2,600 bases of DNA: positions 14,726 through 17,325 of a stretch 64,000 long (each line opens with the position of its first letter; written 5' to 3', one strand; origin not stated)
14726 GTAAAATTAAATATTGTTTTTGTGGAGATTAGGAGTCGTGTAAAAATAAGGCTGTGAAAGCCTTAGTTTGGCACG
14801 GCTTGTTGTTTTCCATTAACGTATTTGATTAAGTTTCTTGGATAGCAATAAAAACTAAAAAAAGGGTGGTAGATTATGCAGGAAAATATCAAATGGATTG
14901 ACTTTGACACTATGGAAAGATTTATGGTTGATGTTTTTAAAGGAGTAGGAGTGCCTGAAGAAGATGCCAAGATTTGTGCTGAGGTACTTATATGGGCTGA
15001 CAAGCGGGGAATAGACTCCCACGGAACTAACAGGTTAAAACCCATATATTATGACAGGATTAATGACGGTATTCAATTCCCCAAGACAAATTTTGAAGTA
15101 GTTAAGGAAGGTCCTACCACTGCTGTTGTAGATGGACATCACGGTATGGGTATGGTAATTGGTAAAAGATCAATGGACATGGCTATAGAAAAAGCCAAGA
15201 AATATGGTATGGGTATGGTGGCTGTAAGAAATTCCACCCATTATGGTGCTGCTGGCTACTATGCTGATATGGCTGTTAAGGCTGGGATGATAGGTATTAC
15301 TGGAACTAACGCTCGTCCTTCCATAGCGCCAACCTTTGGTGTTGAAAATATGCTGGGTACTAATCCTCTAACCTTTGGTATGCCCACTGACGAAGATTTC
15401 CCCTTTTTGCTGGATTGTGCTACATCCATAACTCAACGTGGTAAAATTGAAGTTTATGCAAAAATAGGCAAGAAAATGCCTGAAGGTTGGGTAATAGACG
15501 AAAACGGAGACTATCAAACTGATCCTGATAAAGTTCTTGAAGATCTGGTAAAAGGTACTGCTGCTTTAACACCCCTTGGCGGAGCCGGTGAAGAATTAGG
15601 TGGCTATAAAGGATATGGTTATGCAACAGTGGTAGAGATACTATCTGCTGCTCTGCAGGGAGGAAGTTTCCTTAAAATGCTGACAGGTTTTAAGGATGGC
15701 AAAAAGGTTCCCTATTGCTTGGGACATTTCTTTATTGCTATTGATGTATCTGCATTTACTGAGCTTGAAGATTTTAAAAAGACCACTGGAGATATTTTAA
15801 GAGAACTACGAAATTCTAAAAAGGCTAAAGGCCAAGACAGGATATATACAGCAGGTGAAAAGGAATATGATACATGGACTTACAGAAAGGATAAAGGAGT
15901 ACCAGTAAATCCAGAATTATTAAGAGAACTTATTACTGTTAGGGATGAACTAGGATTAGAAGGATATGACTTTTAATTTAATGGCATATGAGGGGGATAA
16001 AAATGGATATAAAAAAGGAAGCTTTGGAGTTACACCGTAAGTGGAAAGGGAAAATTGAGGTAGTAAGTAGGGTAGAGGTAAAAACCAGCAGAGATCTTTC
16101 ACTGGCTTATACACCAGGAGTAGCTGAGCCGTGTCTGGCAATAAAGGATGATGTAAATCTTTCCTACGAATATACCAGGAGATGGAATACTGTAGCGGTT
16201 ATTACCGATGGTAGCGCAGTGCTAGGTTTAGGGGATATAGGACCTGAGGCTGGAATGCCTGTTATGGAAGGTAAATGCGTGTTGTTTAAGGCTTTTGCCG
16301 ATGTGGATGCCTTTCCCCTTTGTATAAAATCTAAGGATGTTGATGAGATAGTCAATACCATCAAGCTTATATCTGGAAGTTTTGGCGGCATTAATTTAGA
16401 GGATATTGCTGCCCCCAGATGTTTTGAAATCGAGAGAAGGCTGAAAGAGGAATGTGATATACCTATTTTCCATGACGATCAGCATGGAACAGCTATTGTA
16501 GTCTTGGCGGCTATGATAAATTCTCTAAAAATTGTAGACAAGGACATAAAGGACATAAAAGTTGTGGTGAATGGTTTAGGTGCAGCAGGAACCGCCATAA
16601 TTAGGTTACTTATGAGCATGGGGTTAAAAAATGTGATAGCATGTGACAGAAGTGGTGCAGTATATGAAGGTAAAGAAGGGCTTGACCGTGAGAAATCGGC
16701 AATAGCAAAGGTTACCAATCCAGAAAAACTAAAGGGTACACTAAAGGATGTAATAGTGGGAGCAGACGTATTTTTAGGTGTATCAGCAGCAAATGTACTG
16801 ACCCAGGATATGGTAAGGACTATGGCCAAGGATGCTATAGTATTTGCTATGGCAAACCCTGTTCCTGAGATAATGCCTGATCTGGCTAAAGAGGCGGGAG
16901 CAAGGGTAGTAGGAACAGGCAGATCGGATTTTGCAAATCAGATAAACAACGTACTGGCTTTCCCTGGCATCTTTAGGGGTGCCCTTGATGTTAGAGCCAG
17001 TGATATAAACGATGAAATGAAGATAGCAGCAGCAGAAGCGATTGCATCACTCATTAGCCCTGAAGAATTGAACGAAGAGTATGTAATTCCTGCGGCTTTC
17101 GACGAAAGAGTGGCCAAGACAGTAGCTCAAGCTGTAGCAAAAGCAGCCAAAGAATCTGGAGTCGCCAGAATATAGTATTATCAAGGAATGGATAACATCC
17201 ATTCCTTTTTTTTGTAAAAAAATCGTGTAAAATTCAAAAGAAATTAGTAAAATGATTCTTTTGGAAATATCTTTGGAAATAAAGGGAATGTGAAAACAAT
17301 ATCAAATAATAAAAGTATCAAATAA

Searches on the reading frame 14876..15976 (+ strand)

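Call 7: search_protein_families(library=pfam, proteins=[window:14876-15976:+], max_evalue=0.01)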
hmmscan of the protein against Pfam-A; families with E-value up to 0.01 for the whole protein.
window:14876-15976:+ (366 aa): 1 family
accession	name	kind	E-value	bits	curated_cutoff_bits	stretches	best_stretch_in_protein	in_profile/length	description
PF02615.19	Ldh_2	-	2e-131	438.5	38.8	1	8-352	1-332/333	Malate/L-lactate dehydrogenase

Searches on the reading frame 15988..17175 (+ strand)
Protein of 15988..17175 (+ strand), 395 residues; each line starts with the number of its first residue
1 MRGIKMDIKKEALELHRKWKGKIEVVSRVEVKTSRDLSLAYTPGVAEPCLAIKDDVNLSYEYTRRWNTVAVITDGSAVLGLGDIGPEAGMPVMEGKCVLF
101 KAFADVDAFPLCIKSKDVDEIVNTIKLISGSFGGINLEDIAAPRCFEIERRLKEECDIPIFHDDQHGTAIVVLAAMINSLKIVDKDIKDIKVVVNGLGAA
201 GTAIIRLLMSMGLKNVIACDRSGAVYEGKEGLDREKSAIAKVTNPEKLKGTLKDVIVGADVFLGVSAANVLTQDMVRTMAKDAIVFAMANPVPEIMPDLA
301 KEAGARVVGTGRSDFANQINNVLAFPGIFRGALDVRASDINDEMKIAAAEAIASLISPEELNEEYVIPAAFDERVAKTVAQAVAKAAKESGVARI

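Call 7: search_protein_families(library=pfam, proteins=[window:15988-17175:+], max_evalue=0.01)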
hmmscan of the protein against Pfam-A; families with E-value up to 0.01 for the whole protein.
window:15988-17175:+ (395 aa): 5 families
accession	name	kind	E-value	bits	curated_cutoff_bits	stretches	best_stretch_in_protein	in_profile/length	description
PF00390.24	malic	-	6.9e-32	111.2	23.1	2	21-115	2-117/182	Malic enzyme, N-terminal domain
PF03949.21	Malic_M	-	1.5e-24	87.1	23.5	1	167-387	3-257/258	Malic enzyme, NAD binding domain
PF00208.27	ELFV_dehydrog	-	4.1e-06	27.1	23.4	1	168-238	10-80/241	Glutamate/Leucine/Phenylalanine/Valine dehydrogenase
PF01262.27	AlaDh_PNT_C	-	1.9e-05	24.7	23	1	187-289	26-129/214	Alanine dehydrogenase/PNT, C-terminal domain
PF00899.27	ThiF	-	0.0021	17.7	28.1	1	185-220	16-51/238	ThiF family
